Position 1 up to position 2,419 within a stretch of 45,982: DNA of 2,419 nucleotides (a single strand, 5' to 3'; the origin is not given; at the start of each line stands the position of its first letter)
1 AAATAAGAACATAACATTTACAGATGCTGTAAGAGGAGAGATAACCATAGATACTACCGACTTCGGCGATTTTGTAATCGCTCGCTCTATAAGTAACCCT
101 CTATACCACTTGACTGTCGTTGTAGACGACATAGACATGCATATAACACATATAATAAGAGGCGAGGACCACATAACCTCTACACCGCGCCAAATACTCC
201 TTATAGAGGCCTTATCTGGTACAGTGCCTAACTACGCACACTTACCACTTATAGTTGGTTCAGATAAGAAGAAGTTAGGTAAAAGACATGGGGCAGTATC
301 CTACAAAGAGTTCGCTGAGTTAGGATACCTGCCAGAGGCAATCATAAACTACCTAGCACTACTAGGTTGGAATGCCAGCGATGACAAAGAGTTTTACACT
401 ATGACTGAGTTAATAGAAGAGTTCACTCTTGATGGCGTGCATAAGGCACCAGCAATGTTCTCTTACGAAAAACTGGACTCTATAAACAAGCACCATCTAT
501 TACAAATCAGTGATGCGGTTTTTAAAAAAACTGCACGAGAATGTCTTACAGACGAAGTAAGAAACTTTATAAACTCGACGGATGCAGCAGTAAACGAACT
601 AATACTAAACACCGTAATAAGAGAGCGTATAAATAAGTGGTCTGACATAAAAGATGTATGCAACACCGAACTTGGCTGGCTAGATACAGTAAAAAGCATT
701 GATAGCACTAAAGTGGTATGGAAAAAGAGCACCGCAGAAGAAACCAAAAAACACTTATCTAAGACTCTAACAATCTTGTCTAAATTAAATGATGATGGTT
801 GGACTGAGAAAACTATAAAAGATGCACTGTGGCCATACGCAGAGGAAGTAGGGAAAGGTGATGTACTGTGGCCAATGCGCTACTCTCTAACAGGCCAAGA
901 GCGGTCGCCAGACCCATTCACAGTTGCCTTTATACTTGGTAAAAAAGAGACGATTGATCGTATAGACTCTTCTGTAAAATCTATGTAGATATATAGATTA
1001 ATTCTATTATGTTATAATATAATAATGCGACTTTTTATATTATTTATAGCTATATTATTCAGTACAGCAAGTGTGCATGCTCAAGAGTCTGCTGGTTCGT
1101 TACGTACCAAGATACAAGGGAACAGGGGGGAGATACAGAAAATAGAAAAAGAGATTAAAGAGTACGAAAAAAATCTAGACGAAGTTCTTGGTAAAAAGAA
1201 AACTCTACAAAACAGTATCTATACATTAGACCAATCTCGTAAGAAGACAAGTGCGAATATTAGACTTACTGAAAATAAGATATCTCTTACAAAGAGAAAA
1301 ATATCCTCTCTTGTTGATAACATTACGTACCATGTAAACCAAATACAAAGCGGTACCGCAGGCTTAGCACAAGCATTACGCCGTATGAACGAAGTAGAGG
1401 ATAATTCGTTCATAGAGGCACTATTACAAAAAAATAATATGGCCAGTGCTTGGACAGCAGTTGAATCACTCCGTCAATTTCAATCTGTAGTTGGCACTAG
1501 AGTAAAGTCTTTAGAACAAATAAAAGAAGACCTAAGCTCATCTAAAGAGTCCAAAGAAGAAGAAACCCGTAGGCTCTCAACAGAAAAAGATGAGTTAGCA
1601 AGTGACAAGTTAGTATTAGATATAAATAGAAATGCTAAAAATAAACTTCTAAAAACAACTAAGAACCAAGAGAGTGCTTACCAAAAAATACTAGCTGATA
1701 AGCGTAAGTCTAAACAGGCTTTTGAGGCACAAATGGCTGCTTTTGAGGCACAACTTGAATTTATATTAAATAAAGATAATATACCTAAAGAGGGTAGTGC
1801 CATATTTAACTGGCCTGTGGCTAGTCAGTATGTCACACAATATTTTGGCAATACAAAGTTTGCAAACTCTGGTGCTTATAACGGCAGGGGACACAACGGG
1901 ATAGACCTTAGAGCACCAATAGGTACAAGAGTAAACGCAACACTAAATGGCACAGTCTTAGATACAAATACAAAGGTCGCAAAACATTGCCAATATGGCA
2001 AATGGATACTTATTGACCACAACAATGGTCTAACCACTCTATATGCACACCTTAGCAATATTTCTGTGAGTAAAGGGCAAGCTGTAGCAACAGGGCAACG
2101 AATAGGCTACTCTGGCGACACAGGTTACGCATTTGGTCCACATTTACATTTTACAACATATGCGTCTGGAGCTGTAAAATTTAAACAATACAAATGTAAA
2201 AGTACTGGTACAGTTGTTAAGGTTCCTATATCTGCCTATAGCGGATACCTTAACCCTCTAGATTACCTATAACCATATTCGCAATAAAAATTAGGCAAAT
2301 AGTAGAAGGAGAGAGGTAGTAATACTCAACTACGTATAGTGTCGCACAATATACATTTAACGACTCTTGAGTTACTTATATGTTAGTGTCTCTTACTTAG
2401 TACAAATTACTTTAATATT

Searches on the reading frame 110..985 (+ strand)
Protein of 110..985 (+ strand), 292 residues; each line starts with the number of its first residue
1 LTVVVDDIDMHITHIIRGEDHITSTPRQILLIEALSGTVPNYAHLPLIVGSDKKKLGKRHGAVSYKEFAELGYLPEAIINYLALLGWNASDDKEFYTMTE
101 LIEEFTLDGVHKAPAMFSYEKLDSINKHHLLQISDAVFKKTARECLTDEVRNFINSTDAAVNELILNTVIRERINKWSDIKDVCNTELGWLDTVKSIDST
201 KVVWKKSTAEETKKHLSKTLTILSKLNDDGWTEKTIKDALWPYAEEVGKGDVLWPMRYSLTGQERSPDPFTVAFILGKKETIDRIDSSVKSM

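Call 102: search_protein_families(library=pfam, proteins=[window:110-985:+], max_evalue=0.0001)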
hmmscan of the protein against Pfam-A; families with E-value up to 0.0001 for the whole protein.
window:110-985:+ (292 aa): 2 families
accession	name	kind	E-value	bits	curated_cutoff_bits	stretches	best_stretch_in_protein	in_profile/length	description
PF00749.27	tRNA-synt_1c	-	1.9e-32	112.9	23.4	1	1-123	189-313/314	tRNA synthetases class I (E and Q), catalytic domain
PF19269.4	Anticodon_2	-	3.2e-18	66.9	23.6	1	167-287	20-139/141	Anticodon binding domain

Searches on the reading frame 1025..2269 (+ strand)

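Call 102: search_protein_families(library=pfam, proteins=[window:1025-2269:+], max_evalue=0.0001)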
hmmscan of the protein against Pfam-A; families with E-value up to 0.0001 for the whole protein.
window:1025-2269:+ (415 aa): 1 family
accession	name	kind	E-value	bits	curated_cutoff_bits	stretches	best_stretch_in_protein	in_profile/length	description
PF01551.29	Peptidase_M23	-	1.2e-28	99.6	28.7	1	289-382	2-91/96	Peptidase family M23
